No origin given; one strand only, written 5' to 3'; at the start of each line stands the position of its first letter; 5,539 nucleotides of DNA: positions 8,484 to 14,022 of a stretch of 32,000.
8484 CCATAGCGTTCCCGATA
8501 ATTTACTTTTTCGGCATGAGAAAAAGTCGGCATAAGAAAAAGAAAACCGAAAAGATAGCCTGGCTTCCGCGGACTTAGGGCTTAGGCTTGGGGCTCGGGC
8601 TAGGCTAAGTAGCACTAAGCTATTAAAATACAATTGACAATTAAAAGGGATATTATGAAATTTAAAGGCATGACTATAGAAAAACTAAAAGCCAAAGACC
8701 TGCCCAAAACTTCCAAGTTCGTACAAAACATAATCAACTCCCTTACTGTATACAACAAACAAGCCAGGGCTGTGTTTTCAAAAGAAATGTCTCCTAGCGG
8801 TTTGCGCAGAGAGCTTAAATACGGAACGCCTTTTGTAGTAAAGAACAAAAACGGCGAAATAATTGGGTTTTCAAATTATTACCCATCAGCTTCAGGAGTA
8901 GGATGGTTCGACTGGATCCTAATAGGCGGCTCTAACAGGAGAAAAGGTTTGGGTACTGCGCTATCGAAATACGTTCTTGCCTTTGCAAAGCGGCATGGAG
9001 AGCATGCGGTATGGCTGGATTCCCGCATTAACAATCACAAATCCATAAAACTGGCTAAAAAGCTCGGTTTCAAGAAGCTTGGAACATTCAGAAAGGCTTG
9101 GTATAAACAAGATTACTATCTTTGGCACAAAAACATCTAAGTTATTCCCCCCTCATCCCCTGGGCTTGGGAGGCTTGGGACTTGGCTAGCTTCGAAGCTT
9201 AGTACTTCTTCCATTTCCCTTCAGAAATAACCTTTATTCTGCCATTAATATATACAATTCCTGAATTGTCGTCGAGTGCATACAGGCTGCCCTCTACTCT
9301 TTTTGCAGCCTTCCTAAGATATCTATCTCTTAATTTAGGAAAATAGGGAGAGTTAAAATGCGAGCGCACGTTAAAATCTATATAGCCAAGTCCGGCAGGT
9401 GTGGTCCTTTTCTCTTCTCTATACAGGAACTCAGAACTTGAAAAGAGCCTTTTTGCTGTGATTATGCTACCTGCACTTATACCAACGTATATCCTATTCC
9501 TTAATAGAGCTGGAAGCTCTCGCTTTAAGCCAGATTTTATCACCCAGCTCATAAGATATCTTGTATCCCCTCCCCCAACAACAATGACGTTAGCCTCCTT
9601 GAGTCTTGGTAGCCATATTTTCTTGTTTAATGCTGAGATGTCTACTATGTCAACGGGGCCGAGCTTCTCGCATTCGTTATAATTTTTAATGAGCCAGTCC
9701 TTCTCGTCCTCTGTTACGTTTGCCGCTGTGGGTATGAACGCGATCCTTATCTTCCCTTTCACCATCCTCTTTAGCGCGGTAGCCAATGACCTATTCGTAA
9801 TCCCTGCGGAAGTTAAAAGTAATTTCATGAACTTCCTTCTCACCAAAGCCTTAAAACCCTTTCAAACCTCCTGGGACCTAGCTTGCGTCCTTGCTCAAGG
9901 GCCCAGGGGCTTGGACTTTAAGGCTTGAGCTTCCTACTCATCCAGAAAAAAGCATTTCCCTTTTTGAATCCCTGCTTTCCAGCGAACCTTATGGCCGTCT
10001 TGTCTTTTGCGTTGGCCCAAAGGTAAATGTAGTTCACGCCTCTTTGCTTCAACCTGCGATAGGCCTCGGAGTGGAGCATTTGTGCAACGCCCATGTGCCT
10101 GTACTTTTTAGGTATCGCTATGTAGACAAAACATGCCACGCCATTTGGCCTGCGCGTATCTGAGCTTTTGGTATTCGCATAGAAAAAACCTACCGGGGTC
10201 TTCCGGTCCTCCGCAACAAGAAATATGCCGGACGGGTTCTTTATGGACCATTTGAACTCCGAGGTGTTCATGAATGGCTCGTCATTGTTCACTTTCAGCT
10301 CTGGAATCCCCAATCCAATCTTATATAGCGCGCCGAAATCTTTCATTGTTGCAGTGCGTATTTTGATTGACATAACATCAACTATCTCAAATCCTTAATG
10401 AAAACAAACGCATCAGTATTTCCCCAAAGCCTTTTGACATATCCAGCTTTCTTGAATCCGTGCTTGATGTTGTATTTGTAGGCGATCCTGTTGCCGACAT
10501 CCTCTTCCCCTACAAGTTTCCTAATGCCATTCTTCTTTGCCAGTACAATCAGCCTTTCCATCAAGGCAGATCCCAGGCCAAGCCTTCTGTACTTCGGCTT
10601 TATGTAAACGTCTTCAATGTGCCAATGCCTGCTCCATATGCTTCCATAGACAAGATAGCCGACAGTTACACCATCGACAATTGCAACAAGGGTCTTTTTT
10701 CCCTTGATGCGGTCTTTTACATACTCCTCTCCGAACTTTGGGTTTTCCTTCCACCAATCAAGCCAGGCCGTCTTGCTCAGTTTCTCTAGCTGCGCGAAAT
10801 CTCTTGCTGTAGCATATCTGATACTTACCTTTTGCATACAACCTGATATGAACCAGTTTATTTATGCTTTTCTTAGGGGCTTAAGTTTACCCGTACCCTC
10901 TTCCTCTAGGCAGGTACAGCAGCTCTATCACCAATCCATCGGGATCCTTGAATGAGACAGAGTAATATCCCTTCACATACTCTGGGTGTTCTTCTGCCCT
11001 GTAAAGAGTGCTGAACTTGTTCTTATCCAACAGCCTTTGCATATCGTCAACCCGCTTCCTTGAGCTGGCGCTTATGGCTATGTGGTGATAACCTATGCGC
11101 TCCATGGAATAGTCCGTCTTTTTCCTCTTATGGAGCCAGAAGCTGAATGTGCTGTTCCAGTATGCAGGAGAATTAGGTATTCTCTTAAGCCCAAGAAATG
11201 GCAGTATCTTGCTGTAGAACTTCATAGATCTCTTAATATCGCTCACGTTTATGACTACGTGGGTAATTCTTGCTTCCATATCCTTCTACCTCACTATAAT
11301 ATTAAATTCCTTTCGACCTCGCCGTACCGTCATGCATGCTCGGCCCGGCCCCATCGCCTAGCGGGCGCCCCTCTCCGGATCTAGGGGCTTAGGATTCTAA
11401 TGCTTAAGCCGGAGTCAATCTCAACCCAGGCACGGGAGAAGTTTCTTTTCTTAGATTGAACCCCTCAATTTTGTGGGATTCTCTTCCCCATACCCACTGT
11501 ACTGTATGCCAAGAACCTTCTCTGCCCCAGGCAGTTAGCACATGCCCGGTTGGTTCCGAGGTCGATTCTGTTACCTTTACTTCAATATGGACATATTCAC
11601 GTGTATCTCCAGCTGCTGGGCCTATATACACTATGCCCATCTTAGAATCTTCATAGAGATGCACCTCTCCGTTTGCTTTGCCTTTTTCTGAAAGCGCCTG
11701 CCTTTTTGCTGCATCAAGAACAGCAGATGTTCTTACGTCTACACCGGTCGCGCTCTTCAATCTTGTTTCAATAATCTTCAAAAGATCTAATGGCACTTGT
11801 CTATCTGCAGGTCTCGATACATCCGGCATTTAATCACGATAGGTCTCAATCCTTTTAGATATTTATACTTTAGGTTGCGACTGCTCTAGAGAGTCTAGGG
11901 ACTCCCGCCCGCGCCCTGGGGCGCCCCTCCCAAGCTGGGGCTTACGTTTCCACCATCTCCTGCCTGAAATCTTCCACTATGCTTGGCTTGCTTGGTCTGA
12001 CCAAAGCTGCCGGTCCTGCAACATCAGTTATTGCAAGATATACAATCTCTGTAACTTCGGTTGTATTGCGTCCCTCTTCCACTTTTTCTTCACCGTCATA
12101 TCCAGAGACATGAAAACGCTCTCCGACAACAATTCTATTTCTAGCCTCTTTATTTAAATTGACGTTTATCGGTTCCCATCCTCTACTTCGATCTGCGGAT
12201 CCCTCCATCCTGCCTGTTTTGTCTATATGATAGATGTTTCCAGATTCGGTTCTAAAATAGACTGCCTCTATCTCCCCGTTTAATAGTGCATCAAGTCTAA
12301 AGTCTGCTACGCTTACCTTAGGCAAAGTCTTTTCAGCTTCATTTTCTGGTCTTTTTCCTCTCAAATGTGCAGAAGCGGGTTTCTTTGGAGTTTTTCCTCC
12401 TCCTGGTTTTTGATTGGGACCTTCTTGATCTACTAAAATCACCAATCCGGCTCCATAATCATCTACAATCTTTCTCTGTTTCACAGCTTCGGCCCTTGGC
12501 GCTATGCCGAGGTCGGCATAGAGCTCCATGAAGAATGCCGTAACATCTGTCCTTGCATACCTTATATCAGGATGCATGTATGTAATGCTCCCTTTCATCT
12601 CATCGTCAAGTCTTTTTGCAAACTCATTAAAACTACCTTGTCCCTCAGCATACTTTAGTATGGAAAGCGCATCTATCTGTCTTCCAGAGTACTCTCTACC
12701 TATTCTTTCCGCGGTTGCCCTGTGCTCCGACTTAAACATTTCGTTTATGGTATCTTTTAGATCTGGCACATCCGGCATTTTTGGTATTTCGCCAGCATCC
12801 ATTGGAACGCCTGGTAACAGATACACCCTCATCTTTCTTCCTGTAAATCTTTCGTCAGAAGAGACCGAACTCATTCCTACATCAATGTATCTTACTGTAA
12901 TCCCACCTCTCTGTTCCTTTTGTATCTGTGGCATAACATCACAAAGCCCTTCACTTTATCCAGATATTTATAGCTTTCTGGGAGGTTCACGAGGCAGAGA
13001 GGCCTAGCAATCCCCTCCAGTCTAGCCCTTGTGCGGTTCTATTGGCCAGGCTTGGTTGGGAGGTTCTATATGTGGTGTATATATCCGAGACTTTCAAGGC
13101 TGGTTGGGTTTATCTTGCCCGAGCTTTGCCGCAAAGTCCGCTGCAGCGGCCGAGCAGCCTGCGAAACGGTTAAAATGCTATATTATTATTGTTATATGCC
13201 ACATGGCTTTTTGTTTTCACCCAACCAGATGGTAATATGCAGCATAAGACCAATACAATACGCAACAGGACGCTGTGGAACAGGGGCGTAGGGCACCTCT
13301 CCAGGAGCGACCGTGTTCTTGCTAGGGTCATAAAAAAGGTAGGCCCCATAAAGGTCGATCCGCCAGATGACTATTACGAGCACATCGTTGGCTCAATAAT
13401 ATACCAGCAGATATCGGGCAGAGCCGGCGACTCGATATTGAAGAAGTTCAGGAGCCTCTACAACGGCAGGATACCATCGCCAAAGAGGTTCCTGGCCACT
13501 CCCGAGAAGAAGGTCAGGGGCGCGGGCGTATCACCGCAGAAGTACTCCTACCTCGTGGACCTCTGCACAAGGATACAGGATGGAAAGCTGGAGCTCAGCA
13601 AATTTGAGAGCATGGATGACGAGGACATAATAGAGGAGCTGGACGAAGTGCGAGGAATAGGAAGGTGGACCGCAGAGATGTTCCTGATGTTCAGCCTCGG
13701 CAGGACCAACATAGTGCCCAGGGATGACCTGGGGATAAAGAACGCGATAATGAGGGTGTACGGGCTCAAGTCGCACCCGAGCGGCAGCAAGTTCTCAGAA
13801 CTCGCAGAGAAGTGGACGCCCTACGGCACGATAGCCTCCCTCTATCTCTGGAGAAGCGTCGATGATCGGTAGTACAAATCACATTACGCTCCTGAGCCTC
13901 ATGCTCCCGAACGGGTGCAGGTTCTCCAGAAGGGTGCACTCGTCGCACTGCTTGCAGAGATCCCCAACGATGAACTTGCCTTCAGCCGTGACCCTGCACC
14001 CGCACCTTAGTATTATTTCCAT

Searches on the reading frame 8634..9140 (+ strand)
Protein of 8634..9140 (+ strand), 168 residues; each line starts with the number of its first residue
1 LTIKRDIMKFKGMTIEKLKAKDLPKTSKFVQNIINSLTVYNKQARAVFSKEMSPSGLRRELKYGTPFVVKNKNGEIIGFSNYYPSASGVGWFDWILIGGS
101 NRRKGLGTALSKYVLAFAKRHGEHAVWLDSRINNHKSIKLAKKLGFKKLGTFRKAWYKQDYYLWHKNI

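Call 43: search_protein_families(library=pfam, proteins=[window:8634-9140:+], max_evalue=0.001)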
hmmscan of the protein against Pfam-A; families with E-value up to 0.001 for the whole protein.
window:8634-9140:+ (168 aa): 6 families
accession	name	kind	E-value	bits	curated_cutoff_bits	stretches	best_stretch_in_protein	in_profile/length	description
PF00583.31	Acetyltransf_1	-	6.9e-15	55.8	20.7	1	48-146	16-116/116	Acetyltransferase (GNAT) family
PF13302.13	Acetyltransf_3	-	4.4e-08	34.3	25.4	1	43-147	36-138/138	Acetyltransferase (GNAT) domain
PF13508.13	Acetyltransf_7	-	2.2e-07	31.6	27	1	67-148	6-84/84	Acetyltransferase (GNAT) domain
PF13420.13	Acetyltransf_4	-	3.2e-06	27.7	24.3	1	62-160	47-148/155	Acetyltransferase (GNAT) domain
PF13673.13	Acetyltransf_10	-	1e-05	25.9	23.6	1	38-150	3-111/128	Acetyltransferase (GNAT) domain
PF08445.16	FR47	-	7e-05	23.2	22.1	1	99-149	31-80/86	FR47-like protein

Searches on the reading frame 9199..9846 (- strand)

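Call 43: search_protein_families(library=pfam, proteins=[window:9199-9846:-], max_evalue=0.001)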
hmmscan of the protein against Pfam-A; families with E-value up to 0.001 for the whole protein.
window:9199-9846:- (215 aa): 1 family
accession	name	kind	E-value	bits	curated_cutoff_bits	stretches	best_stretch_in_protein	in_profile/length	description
PF03575.23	Peptidase_S51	-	1.3e-22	81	23.9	1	9-206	1-205/206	Peptidase family S51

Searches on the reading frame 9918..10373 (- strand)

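Call 43: search_protein_families(library=pfam, proteins=[window:9918-10373:-], max_evalue=0.001)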
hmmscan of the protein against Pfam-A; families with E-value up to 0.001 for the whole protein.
window:9918-10373:- (151 aa): 3 families
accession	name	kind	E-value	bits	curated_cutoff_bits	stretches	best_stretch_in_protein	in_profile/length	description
PF00583.31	Acetyltransf_1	-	8.5e-12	45.8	20.7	1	37-136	23-116/116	Acetyltransferase (GNAT) family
PF13508.13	Acetyltransf_7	-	1.2e-08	35.6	27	1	48-138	2-84/84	Acetyltransferase (GNAT) domain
PF13673.13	Acetyltransf_10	-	1.9e-05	25.1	23.6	1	33-138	15-109/128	Acetyltransferase (GNAT) domain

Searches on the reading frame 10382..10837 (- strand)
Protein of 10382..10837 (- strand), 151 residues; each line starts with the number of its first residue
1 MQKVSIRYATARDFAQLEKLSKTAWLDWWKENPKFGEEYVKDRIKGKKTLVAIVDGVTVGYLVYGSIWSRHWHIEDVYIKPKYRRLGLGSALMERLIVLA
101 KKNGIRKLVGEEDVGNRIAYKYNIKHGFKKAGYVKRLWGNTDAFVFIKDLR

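Call 43: search_protein_families(library=pfam, proteins=[window:10382-10837:-], max_evalue=0.001)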
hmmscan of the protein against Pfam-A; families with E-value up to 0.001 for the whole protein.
window:10382-10837:- (151 aa): 5 families
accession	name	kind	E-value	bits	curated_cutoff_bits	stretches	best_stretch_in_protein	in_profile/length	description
PF00583.31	Acetyltransf_1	-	2.9e-16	60.2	20.7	1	41-128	24-116/116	Acetyltransferase (GNAT) family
PF13508.13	Acetyltransf_7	-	4.8e-11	43.3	27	1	47-129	3-83/84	Acetyltransferase (GNAT) domain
PF13673.13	Acetyltransf_10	-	4.6e-08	33.5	23.6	1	40-113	22-95/128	Acetyltransferase (GNAT) domain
PF14542.12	Acetyltransf_CG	-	0.0002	21.9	30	1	54-106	6-59/80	GCN5-related N-acetyl-transferase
PF13527.13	Acetyltransf_9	-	0.0006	20.3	25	0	6-105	2-106/127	Acetyltransferase (GNAT) domain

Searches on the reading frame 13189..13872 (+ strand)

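Call 43: search_protein_families(library=pfam, proteins=[window:13189-13872:+], max_evalue=0.001)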
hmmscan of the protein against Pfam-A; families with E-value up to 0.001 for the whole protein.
window:13189-13872:+ (227 aa): 1 family
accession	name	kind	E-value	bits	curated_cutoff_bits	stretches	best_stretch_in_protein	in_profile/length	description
PF00730.31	HhH-GPD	-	6.6e-14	52.6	26.2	1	67-211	1-107/108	HhH-GPD superfamily base excision DNA repair protein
